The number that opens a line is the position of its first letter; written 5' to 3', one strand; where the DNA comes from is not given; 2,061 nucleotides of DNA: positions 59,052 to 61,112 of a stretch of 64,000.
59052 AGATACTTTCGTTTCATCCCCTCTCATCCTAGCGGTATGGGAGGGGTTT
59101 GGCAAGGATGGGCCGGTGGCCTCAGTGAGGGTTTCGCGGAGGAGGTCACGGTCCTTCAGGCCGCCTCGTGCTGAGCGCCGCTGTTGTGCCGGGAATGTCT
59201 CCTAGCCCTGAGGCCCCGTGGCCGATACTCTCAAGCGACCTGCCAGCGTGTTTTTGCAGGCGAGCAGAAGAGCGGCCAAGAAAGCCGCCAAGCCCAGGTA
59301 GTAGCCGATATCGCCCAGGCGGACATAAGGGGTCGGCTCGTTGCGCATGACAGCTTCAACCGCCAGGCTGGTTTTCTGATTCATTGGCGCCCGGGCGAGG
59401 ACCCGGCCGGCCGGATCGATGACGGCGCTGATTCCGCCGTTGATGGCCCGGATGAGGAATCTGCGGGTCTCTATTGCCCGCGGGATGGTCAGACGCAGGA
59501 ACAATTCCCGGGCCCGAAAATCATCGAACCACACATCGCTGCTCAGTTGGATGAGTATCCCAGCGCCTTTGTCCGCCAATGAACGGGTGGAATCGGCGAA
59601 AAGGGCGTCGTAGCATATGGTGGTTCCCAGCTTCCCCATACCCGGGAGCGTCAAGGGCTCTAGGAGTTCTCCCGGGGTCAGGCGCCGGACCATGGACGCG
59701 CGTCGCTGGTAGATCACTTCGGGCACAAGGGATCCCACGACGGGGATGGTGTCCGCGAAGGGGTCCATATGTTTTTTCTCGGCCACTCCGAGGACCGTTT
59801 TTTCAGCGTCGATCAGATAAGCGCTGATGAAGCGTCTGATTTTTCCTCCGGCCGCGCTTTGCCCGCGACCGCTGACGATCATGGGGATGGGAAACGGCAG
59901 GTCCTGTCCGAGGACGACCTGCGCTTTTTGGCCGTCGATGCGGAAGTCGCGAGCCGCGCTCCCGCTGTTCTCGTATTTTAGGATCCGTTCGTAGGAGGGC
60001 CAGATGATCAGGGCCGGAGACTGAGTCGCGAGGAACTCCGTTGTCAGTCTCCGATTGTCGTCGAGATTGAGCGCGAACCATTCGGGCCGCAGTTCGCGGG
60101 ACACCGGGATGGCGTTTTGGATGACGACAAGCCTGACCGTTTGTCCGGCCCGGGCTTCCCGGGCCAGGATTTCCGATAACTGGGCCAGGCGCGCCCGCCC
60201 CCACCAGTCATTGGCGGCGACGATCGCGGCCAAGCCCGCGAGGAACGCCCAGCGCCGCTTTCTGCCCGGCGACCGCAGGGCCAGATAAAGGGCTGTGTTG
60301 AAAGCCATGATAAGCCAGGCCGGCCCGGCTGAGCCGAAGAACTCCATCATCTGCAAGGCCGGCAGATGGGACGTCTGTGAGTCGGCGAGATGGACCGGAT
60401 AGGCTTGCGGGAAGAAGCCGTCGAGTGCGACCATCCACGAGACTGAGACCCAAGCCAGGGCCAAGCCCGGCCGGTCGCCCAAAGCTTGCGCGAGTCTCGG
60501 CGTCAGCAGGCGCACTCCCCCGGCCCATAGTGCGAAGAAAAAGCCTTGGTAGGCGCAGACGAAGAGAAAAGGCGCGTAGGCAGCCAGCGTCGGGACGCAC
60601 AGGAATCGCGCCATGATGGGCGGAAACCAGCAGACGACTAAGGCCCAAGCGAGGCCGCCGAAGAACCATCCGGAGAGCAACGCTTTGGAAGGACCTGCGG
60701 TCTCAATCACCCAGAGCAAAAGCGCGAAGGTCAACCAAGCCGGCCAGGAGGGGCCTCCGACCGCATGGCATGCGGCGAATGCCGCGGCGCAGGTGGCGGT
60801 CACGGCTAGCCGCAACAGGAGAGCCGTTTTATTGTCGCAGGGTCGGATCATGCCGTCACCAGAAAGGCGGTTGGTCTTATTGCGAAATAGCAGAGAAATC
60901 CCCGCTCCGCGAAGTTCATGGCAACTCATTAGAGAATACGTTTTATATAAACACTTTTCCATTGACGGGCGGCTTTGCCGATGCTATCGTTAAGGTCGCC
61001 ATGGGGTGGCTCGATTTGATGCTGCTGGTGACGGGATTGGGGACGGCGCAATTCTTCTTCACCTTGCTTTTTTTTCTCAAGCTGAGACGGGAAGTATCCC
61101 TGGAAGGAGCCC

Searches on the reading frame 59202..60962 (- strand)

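Call 60: search_protein_families(library=pfam, proteins=[window:59202-60962:-], max_evalue=0.01)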
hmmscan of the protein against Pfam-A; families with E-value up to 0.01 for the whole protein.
window:59202-60962:- (586 aa): 2 families
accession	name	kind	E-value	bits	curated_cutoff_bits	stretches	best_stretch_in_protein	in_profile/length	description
PF00795.27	CN_hydrolase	-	7.4e-18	65.2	23.2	1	363-531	79-240/256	Carbon-nitrogen hydrolase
PF20154.4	LNT_N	-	5.7e-06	27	27.1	1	64-223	7-158/159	Apolipoprotein N-acyltransferase N-terminal domain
